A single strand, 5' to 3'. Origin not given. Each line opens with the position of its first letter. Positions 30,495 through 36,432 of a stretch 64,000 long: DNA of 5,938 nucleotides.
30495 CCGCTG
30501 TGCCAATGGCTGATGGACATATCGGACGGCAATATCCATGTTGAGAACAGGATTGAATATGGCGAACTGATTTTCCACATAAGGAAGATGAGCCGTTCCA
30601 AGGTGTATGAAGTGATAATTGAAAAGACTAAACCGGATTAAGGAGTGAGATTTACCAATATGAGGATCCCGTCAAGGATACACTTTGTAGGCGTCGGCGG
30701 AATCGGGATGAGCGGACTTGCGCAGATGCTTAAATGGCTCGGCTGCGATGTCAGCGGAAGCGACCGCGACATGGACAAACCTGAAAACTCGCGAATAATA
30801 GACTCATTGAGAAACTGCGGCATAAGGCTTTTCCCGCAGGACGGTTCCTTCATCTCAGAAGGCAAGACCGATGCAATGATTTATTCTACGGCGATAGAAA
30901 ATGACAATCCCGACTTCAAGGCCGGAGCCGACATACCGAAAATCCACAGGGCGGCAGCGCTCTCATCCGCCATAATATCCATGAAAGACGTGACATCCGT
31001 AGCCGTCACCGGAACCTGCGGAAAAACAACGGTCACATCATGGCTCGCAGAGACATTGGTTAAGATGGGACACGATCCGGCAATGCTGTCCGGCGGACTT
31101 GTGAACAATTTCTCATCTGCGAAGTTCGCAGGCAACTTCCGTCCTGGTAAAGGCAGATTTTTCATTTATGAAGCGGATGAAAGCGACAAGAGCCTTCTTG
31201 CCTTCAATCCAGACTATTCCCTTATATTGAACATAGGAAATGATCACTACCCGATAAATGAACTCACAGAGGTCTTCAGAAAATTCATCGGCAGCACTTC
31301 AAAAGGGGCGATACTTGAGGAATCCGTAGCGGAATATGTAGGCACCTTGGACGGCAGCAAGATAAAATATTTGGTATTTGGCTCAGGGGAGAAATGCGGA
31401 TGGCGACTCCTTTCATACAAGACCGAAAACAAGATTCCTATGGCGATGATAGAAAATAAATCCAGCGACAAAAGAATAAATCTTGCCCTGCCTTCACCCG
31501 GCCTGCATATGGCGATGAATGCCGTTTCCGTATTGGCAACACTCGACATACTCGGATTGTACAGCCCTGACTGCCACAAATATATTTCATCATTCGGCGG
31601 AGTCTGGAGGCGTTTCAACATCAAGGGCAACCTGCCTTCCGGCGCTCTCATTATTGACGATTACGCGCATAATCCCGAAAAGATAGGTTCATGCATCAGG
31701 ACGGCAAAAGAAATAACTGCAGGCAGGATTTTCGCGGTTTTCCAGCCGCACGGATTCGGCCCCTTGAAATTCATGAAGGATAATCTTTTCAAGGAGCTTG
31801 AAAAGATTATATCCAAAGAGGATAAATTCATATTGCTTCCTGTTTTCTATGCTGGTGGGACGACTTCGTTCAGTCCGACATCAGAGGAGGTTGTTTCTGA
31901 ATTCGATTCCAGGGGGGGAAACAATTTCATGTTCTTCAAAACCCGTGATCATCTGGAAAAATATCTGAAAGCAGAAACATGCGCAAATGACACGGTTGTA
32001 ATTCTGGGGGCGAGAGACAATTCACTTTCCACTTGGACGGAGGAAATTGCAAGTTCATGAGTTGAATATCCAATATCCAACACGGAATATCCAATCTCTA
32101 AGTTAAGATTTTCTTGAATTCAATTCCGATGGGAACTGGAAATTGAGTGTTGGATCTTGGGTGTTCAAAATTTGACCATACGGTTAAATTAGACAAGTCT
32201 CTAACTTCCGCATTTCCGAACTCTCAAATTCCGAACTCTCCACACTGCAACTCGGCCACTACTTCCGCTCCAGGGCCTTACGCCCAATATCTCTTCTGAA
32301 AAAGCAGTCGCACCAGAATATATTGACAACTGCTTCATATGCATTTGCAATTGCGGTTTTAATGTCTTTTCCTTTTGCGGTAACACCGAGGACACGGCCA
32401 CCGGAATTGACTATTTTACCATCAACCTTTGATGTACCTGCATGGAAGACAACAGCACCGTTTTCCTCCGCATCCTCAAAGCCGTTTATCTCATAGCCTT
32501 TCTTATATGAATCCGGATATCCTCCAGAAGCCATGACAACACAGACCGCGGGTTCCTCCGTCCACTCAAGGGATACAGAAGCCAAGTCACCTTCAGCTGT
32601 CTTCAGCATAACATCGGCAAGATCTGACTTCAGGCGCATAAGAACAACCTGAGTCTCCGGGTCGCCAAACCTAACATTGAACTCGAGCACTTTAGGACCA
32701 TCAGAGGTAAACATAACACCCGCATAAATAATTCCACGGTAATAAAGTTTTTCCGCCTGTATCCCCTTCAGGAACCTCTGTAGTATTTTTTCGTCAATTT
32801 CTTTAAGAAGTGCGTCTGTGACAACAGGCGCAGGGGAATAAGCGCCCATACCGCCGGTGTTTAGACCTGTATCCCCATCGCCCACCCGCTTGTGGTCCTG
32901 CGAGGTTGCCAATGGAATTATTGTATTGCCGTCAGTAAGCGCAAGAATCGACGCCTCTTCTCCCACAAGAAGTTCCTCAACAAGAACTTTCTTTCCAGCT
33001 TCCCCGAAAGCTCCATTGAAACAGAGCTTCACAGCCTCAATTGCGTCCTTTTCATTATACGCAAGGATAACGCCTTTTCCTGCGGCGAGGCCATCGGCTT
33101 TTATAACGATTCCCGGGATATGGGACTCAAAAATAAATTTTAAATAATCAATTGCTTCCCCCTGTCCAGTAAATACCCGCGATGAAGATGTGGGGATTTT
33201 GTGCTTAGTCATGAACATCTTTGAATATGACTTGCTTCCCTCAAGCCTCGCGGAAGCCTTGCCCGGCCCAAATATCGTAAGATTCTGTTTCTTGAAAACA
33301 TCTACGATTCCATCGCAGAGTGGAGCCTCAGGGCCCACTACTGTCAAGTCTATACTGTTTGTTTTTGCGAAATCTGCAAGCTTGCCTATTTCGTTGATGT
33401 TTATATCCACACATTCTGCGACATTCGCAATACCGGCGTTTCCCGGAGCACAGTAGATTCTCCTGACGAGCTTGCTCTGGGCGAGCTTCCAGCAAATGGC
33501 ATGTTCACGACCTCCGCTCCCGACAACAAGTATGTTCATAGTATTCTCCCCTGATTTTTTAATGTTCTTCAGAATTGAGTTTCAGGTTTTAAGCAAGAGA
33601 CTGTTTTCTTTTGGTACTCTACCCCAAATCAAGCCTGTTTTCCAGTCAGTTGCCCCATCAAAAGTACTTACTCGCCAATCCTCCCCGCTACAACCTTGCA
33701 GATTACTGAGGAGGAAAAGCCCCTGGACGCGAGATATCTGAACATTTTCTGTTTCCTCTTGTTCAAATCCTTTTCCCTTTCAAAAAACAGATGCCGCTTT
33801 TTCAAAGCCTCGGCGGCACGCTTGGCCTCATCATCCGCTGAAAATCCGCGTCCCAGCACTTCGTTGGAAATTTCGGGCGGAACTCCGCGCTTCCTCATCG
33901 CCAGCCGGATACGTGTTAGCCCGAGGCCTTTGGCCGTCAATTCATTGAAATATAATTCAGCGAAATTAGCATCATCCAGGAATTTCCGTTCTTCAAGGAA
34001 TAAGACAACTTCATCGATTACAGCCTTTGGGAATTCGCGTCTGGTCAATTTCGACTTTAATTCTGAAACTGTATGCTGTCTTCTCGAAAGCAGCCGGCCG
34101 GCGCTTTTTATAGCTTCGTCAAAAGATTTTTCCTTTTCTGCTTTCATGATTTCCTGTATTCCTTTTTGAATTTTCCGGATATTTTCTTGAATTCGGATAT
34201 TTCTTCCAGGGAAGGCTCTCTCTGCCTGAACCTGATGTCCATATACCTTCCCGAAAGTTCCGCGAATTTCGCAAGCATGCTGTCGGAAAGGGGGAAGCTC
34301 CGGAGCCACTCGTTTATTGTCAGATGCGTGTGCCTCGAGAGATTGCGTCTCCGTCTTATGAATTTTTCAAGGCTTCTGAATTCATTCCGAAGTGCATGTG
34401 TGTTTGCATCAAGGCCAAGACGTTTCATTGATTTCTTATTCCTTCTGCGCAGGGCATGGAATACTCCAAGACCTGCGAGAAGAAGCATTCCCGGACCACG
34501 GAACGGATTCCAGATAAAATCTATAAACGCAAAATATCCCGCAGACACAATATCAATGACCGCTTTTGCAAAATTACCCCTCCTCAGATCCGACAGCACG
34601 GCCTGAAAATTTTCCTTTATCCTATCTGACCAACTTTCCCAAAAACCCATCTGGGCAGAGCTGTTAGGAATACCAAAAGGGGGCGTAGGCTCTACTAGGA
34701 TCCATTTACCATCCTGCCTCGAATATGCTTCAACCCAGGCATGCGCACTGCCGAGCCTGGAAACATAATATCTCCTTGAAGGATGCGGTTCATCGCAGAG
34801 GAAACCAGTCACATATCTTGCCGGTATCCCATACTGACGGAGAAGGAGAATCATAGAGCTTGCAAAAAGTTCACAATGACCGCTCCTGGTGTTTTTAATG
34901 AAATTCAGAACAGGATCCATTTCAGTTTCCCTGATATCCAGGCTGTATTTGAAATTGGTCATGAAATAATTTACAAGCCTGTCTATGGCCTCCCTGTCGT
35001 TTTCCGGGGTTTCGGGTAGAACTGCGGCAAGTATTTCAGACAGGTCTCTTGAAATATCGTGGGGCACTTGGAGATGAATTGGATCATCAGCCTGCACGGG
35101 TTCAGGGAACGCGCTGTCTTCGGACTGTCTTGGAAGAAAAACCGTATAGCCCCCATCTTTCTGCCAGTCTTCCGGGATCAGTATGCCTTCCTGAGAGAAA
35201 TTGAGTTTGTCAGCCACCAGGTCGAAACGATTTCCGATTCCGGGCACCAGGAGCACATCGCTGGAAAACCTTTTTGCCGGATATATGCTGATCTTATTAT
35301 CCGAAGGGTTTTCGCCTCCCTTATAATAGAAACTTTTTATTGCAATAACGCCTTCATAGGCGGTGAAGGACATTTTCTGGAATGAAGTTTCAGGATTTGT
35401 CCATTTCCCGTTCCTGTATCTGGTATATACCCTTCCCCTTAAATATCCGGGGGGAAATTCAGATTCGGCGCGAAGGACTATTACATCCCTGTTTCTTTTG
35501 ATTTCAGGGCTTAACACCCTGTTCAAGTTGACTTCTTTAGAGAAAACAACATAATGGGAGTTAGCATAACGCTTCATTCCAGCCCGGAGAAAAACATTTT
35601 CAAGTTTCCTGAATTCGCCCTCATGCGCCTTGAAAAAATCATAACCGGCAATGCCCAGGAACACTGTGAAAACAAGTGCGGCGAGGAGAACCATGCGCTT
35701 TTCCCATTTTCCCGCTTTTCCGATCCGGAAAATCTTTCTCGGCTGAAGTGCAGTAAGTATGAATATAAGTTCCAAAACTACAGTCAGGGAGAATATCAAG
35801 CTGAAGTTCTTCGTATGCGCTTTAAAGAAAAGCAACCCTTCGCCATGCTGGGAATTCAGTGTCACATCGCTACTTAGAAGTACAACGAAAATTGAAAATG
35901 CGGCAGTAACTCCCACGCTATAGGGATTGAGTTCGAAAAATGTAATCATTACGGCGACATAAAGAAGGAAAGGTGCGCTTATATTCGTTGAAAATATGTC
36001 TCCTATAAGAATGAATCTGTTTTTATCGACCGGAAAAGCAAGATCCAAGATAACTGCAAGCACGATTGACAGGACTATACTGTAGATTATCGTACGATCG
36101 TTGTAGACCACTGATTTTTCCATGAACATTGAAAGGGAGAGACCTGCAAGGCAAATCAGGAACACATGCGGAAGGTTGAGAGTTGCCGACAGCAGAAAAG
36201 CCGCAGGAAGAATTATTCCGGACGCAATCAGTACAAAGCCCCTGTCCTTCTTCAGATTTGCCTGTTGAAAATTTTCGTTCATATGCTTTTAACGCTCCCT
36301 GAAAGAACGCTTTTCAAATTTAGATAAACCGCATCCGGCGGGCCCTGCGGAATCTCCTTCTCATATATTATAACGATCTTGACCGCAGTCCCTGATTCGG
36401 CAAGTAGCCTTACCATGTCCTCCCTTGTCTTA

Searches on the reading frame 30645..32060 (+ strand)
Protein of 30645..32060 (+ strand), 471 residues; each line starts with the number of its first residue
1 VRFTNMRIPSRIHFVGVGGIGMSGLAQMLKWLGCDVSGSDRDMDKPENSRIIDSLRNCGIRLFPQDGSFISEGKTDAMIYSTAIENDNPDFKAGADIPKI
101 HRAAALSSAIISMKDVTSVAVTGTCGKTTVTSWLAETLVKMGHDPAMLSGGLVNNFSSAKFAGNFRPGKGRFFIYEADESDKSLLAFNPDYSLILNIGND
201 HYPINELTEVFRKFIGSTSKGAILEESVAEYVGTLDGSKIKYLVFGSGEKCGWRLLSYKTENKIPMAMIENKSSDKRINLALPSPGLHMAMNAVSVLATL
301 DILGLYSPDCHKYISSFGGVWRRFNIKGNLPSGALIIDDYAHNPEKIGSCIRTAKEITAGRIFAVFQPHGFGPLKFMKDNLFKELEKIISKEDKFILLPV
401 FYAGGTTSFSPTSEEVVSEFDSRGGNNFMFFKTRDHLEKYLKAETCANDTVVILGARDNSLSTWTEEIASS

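Call 86: search_protein_families(library=pfam, proteins=[window:30645-32060:+], max_evalue=0.00001)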
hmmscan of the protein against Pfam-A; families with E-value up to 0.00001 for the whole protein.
window:30645-32060:+ (471 aa): 3 families
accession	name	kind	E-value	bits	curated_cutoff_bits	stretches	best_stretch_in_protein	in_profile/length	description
PF02875.26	Mur_ligase_C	-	6e-14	53.4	28.4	1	322-457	1-127/127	Mur ligase, glutamate ligase domain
PF01225.30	Mur_ligase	-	2.6e-11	44.2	21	1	11-108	1-89/95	Mur ligase family, catalytic domain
PF08245.18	Mur_ligase_M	-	6.6e-10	39.7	24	1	121-299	1-199/200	Mur ligase middle domain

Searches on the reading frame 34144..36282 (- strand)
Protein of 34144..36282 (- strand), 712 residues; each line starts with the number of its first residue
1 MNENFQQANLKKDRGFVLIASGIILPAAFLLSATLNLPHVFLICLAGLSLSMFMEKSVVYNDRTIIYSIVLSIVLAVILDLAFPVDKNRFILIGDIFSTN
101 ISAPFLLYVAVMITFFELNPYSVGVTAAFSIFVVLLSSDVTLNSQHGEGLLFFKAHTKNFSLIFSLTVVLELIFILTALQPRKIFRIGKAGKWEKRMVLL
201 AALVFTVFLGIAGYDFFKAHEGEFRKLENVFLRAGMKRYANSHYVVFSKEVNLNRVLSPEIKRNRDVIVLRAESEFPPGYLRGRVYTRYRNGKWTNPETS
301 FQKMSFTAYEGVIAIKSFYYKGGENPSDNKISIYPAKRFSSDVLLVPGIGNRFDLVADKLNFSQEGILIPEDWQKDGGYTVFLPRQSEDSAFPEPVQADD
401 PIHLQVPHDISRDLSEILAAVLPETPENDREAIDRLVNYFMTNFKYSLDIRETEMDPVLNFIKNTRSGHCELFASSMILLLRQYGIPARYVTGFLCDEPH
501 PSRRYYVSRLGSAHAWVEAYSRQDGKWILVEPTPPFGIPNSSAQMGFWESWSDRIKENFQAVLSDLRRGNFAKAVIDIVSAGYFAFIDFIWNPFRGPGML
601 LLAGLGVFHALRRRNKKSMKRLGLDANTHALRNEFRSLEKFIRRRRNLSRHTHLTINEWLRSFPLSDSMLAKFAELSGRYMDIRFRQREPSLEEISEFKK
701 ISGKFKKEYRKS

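Call 86: search_protein_families(library=pfam, proteins=[window:34144-36282:-], max_evalue=0.00001)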
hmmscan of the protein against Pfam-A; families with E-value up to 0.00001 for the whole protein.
window:34144-36282:- (712 aa): 1 family
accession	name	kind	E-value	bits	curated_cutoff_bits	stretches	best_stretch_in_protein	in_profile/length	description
PF01841.26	Transglut_core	-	2.9e-22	79.4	23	1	424-532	9-108/108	Transglutaminase-like superfamily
